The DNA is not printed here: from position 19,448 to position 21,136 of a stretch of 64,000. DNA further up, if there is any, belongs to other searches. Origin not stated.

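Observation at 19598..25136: Compact N-methylglutamate-pathway-like operon: GS-like synthetase, GATase-2/GXGXG/FMN glutamate-synthase-like trio, then a monomeric sarcosine-oxidase-like flavoenzyme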

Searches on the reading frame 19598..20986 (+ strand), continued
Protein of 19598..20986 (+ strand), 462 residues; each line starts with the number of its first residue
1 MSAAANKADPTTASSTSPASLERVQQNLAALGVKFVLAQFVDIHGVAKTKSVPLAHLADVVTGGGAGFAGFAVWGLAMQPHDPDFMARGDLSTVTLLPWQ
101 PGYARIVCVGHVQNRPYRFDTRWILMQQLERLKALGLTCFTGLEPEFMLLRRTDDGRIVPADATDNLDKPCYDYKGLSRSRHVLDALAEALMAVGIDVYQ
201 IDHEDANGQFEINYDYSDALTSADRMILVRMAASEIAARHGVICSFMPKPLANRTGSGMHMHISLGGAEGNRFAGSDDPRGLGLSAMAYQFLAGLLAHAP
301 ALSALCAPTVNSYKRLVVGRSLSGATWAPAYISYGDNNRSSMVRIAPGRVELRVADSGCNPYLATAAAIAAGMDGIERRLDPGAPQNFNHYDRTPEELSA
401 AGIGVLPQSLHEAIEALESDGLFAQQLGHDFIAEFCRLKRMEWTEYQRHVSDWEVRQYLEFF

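Call 34: search_protein_families(library=ncbifam, proteins=[L058:4720-6081:+, L058:6245-9277:+, L058:9294-9944:+, L011:6111-6386:+, L090:15715-17133:+, L090:8396-9787:-, L090:6762-8321:+, L090:14567-15718:+, L008:14655-15758:+], max_evalue=1e-10)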
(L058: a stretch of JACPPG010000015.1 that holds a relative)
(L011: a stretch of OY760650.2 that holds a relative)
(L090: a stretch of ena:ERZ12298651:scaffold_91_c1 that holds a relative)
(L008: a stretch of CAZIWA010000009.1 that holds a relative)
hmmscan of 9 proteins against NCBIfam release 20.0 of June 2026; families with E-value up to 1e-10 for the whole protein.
L058:4720-6081:+ (453 aa): 8 families
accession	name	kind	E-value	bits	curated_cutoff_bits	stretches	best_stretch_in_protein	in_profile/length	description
TIGR01373.1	soxB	subfamily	9.5e-139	462.7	529.45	1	45-443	7-405/407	sarcosine oxidase subunit beta family protein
TIGR02352.1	thiamin_ThiO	equivalog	1e-25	90.6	250.8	1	73-421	2-348/351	glycine oxidase ThiO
NF001933.0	PRK00711.1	subfamily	8.6e-24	84.3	383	1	129-423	111-402/429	D-amino acid dehydrogenase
NF008425.0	PRK11259.1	equivalog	9e-18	64.4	257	1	68-283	3-210/377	N-methyl-L-tryptophan oxidase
TIGR01377.1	soxA_mon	subfamily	1.3e-16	60.3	479.65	0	70-300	1-220/381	amino oxidase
NF050086.1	pipecolate_AmaA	exception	3.1e-15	55.8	600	0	147-432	115-392/425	L-pipecolate oxidase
NF008726.1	PRK11728.1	equivalog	5.3e-14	51.9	299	1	70-296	1-220/389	L-2-hydroxyglutarate oxidase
TIGR03329.1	Phn_aa_oxid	hypoth_equivalog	7.9e-13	48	632.8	1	69-390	24-360/460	putative aminophosphonate oxidoreductase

L058:6245-9277:+ (1010 aa): 7 families
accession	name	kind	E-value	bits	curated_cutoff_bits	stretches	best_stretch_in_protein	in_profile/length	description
TIGR01372.1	soxA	subfamily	1.2e-257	857.5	1164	1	47-1005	10-995/996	sarcosine oxidase subunit alpha family protein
NF053776.1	TmaoDeMthMsil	equivalog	8.9e-65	219.6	1100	1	623-1004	386-761/763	trimethylamine N-oxide demethylase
NF001567.0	PRK00389.1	subfamily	2.2e-63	214.4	300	1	623-1001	4-357/359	glycine cleavage system aminomethyltransferase GcvT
TIGR00528.1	gcvT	equivalog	1.7e-50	172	235.85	1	623-997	2-360/362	glycine cleavage system aminomethyltransferase GcvT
NF010093.0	PRK13579.1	equivalog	3.3e-42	144.6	459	1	623-1003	10-370/371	glycine cleavage system aminomethyltransferase GcvT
NF009133.0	PRK12486.1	equivalog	1.9e-18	66.5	410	1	660-993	43-365/369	dimethylsulfoniopropionate demethylase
NF047633.1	SyrngDmethDesA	equivalog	1.5e-12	46.8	800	1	680-869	56-249/453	syringate O-demethylase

L058:9294-9944:+ (216 aa): 0 families

L011:6111-6386:+ (91 aa): 1 family
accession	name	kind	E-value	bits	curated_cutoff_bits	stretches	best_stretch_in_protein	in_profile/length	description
TIGR01374.1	soxD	subfamily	3.6e-18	65.6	116.5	1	6-86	1-83/83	sarcosine oxidase subunit delta family protein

L090:15715-17133:+ (472 aa): 18 families
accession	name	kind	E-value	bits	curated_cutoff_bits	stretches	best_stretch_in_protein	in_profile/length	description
NF006579.0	PRK09104.1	subfamily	2.3e-152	508.2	327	1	5-461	4-457/465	hypothetical protein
NF006053.0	PRK08201.1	equivalog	1.1e-136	456.4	441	1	9-467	4-454/458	dipeptidase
NF005914.0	PRK07907.1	subfamily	5.7e-92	308.9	300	1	7-467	6-454/456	hypothetical protein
NF005034.0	PRK06446.1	subfamily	1.8e-78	264.3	369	1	20-452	3-419/436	hypothetical protein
NF005478.0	PRK07079.1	subfamily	2.1e-46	158.8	330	1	20-462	18-450/469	hypothetical protein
NF006399.0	PRK08651.1-2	equivalog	2e-26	92.9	381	1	25-249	10-217/405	succinyl-diaminopimelate desuccinylase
NF009557.0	PRK13009.1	equivalog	2.2e-19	69.9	284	1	25-247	9-217/377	succinyl-diaminopimelate desuccinylase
TIGR01246.1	dapE_proteo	equivalog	4.7e-16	58.8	361.8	1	27-221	7-190/370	succinyl-diaminopimelate desuccinylase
NF005913.0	PRK07906.1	subfamily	6.4e-16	58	382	1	15-348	11-326/442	hypothetical protein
NF006400.0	PRK08651.1-3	equivalog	3.5e-15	55.7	374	1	72-218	74-207/410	succinyl-diaminopimelate desuccinylase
TIGR01910.1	DapE-ArgE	subfamily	1.4e-14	54.1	217.6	1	25-246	4-213/373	ArgE/DapE family deacylase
TIGR01880.1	Ac-peptdase-euk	subfamily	5.6e-14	51.6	338.6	1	17-179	8-163/401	N-acyl-aliphatic-L-amino acid amidohydrolase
NF006370.0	PRK08596.1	equivalog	1.8e-12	46.6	412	1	5-241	3-229/425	acetylornithine deacetylase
NF005710.0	PRK07522.1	subfamily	2.1e-12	46.9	412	0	47-188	31-167/391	acetylornithine deacetylase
TIGR01892.1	AcOrn-deacetyl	equivalog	4.3e-12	45.8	297.7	0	26-189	4-155/365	acetylornithine deacetylase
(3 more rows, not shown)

L090:8396-9787:- (463 aa): 25 families
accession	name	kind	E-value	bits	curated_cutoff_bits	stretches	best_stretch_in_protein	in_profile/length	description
TIGR01818.1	ntrC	equivalog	3.5e-104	349.2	558.6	1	52-451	56-462/463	nitrogen regulation protein NR(I)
TIGR02915.1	PEP_resp_reg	equivalog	3.6e-103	345.8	502.6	1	52-454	59-444/445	PEP-CTERM-box response regulator transcription factor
NF003451.0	PRK05022.1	equivalog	4.3e-101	339.1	476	1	102-455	158-511/512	nitric oxide reductase transcriptional regulator NorR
NF008469.0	PRK11361.1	equivalog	5.2e-99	332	714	1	52-454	62-456/461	acetoacetate metabolism transcriptional regulator AtoC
TIGR01817.1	nifA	equivalog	3.9e-95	319.6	528.85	1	113-392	174-453/534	nif-specific transcriptional activator NifA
NF041552.1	TF_PrdR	equivalog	3.8e-93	312.8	795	1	95-450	229-574/577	sigma-54 dependent transcriptional regulator PrdR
NF038308.1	RNA_repair_RtcR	equivalog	1.8e-90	304.3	650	1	74-446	119-505/530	RNA repair transcriptional activator RtcR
NF050807.1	TransRegFlbDCaul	equivalog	3.1e-89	299.9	750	1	130-451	114-437/454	sigma-54-dependent transcriptional regulator FlbD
NF041946.1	LuxO_transreg_Vib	equivalog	1.4e-88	297.8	800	1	52-450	54-458/463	quorum-sensing sigma-54 dependent transcriptional regulator LuxO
NF007689.0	PRK10365.1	equivalog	4.4e-86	289.4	760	1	52-449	63-439/441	sigma-54-dependent response regulator transcription factor ZraR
NF051870.1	NAssimRespRegNtrX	equivalog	1.4e-83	281.3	600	1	52-454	61-452/452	nitrogen assimilation response regulator NtrX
NF008176.1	PRK10923.1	equivalog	2.7e-83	280.1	620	1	52-454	61-468/469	nitrogen regulation protein NR(I)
NF011958.0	PRK15429.1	equivalog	1.8e-80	271.4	830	1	118-455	362-687/692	formate hydrogenlyase transcriptional activator FlhA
TIGR02329.1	propionate_PrpR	equivalog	1.9e-77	261.1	499.2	1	118-448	196-523/526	propionate catabolism operon regulatory protein PrpR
NF041906.1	V4R_TF_MobR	exception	1.6e-74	251.4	999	1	136-451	234-543/544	phenol degradation transcriptional regulator MobR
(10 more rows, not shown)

L090:6762-8321:+ (519 aa): 6 families
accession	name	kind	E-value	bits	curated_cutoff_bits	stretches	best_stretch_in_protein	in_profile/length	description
TIGR00909.1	2A0306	subfamily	6.7e-30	104.3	556.8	1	60-435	25-402/429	amino acid transporter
NF053761.1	BrChAATpBcaP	equivalog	6.4e-21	74.9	690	1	65-415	50-399/460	branched-chain amino acid transporter BcaP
TIGR00906.1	2A0303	subfamily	1.4e-16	60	681.7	1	37-404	31-425/602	cationic amino acid transport permease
TIGR01773.1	GABAperm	equivalog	1.1e-14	54.1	678.1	1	55-399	29-377/452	GABA permease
TIGR00911.1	2A0308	subfamily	1.9e-12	46.4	701.8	1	160-469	173-474/505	L-type amino acid transporter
NF007566.0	PRK10197.1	equivalog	1.2e-11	44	871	1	49-374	25-355/466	GABA permease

L090:14567-15718:+ (383 aa): 6 families
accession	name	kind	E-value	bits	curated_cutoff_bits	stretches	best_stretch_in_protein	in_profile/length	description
NF008425.0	PRK11259.1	equivalog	2.3e-130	434.9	257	1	6-380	3-376/377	N-methyl-L-tryptophan oxidase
TIGR01377.1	soxA_mon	subfamily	7.7e-86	288.2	479.65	1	8-380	1-376/381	amino oxidase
TIGR03364.1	HpnW_proposed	hypoth_equivalog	1.4e-16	60.5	285.1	1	9-226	2-215/365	TIGR03364 family FAD-dependent oxidoreductase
TIGR01373.1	soxB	subfamily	1.9e-12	46.7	529.45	0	6-226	29-258/407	sarcosine oxidase subunit beta family protein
NF050086.1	pipecolate_AmaA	exception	7.7e-12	44.6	600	0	140-210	169-239/425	L-pipecolate oxidase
TIGR02352.1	thiamin_ThiO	equivalog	9.7e-11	41.3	250.8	0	10-231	1-228/351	glycine oxidase ThiO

L008:14655-15758:+ (368 aa): 2 families
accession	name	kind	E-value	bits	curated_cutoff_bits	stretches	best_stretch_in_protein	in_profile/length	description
NF008425.0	PRK11259.1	equivalog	5.1e-124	414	257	1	1-366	5-368/377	N-methyl-L-tryptophan oxidase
TIGR01377.1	soxA_mon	subfamily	1.9e-90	303.4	479.65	1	1-362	1-364/381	amino oxidase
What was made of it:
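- (3) Of the fetched loci, 62 carry soxB/D/A/G-family mgd genes (identified in call 34) adjacent to the block.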

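Call 54: find_homologous_proteins(query=L090:14567-15718:+)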
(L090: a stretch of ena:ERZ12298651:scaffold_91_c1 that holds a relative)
Query L090:14567-15718:+ (383 aa): 4733 proteins with E <= 0.001 among 8000 candidates; the best 120 are listed.
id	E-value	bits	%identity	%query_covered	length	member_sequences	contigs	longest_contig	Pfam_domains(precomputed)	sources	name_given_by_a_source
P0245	5.7e-262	886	100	100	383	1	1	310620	PF01266.31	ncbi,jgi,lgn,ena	jgi:sarcosine oxidase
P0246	1.2e-229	780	88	100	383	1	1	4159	PF01266.31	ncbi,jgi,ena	jgi:sarcosine oxidase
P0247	3.7e-226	768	85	100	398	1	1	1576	PF01266.31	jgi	jgi:sarcosine oxidase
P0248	1.7e-225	766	85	100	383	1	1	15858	PF01266.31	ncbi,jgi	ncbi:MAG: N-methyl-L-tryptophan oxidase [Tepidisphaeraceae bacterium]|jgi:sarcosine oxidase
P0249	7.3e-224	761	85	100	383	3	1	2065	PF01266.31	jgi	-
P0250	1.2e-223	760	85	100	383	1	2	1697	PF01266.31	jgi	jgi:sarcosine oxidase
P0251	3.6e-223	759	85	100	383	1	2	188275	PF01266.31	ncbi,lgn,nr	ncbi:MAG: N-methyl-L-tryptophan oxidase [Planctomycetota bacterium]|nr:N-methyl-L-tryptophan oxidase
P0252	6.9e-219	745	84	99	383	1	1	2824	PF01266.31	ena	-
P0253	8.2e-218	741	83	100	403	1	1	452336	PF01266.31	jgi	jgi:sarcosine oxidase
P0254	1.3e-217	740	83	99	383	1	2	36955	PF01266.31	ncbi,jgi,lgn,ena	jgi:sarcosine oxidase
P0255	2.1e-217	740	83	100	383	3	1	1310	PF01266.31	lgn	-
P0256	8.5e-217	738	83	100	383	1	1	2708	PF01266.31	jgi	jgi:sarcosine oxidase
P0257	1.2e-215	734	82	100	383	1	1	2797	PF01266.31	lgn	-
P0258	5.0e-215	732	83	100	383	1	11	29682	PF01266.31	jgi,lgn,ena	jgi:sarcosine oxidase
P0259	5.6e-215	732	83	100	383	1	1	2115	PF01266.31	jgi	jgi:sarcosine oxidase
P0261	3.8e-213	726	82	100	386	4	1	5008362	PF01266.31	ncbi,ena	-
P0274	5.4e-197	672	74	99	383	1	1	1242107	PF01266.31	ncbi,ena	-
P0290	8.6e-186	636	72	99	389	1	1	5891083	PF01266.31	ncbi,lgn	-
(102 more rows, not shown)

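Call 55: find_encoding_contigs(protein=P0290, flank=10000, max_places=1)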
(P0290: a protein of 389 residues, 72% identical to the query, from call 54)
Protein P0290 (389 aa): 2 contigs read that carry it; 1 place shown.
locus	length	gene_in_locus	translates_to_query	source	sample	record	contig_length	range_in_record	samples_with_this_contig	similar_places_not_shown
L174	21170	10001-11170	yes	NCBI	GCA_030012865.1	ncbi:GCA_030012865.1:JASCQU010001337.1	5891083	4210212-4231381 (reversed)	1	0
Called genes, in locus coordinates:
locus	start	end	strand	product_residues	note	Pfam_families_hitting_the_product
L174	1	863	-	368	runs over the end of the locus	PF01758:SBF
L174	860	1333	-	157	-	PF01451:LMWPc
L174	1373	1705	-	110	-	PF12840:HTH_20 (weak), PF01022:HTH_5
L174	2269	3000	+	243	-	PF17032:Zn_ribbon_15 (weak)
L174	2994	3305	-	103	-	-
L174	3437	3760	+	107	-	PF11950:DUF3467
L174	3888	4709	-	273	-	PF01149:Fapy_DNA_glyco, PF06831:H2TH, PF06827:zf-FPG_IleRS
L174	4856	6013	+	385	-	PF01266:DAO, PF07992:Pyr_redox_2 (faint), PF13450:NAD_binding_8 (faint)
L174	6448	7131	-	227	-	-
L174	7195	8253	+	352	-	-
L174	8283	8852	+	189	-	PF14595:Thioredoxin_9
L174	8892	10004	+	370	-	PF20729:PE-PGRS_C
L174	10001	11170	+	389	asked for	PF01266:DAO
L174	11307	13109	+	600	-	PF03235:GmrSD_N, PF07510:GmrSD_C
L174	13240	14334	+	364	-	PF20030:bpMoxR, PF00004:AAA (weak), PF07726:AAA_3, PF07728:AAA_5, PF17863:AAA_lid_2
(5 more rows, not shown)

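Call 56: find_encoding_contigs(protein=P0274, flank=10000, max_places=1)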
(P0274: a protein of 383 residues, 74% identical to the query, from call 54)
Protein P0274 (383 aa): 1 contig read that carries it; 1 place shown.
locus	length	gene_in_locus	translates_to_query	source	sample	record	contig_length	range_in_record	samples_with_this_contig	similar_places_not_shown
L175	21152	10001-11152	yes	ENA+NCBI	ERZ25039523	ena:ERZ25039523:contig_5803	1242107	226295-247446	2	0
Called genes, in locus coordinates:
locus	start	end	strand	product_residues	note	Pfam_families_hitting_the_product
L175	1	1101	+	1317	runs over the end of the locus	PF10162:G8, PF24606:CEMIP_beta-hel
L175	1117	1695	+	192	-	PF00583:Acetyltransf_1, PF13673:Acetyltransf_10, PF13508:Acetyltransf_7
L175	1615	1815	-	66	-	-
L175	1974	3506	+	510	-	PF00324:AA_permease, PF13520:AA_permease_2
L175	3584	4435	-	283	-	PF00158:Sigma54_activat, PF14532:Sigma54_activ_2 (weak), PF25601:AAA_lid_14, PF02954:HTH_8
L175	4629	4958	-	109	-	-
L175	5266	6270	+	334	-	PF03951:Gln-synt_N (weak), PF00120:Gln-synt_C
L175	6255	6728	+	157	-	PF00120:Gln-synt_C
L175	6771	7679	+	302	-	PF13522:GATase_6, PF13537:GATase_7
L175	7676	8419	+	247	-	PF01493:GXGXG (weak)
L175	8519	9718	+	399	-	PF01645:Glu_synthase, PF01070:FMN_dh, PF00478:IMPDH, PF00977:His_biosynth (faint), PF03060:NMO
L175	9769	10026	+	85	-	-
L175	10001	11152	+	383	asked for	PF01266:DAO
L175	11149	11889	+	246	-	PF01546:Peptidase_M20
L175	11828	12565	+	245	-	PF01546:Peptidase_M20 (weak), PF07687:M20_dimer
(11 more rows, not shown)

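Call 57: find_encoding_contigs(protein=P0261, flank=10000, max_places=1)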
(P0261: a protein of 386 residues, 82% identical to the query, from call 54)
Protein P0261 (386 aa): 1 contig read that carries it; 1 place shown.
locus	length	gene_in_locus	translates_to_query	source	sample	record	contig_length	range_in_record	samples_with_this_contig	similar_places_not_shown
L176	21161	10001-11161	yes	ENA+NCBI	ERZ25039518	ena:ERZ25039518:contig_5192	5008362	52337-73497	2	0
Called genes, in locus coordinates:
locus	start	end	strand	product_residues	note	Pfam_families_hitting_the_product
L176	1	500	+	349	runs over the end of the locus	PF01408:GFO_IDH_MocA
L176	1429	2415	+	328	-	-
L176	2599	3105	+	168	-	-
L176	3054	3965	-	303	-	PF01695:IstB_IS21, PF00308:Bac_DnaA (weak)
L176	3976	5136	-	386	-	PF00665:rve, PF22483:Mu-transpos_C_2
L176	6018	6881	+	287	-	-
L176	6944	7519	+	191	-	-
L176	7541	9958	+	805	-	PF00474:SSF (weak)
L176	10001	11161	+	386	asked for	PF01266:DAO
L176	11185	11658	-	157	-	-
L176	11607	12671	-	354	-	PF03130:HEAT_PBS (faint), PF02985:HEAT (faint), PF12717:Cnd1 (faint), PF13646:HEAT_2, PF20168:PDS5 (faint), PF13646:HEAT_2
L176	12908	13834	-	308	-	PF12679:ABC2_membrane_2 (weak), PF01061:ABC2_membrane (weak), PF12698:ABC2_membrane_3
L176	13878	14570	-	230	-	PF01061:ABC2_membrane (weak), PF12698:ABC2_membrane_3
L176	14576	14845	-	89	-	PF13732:DrrA1-3_C (weak)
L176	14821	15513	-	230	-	PF00005:ABC_tran, PF13304:AAA_21 (faint)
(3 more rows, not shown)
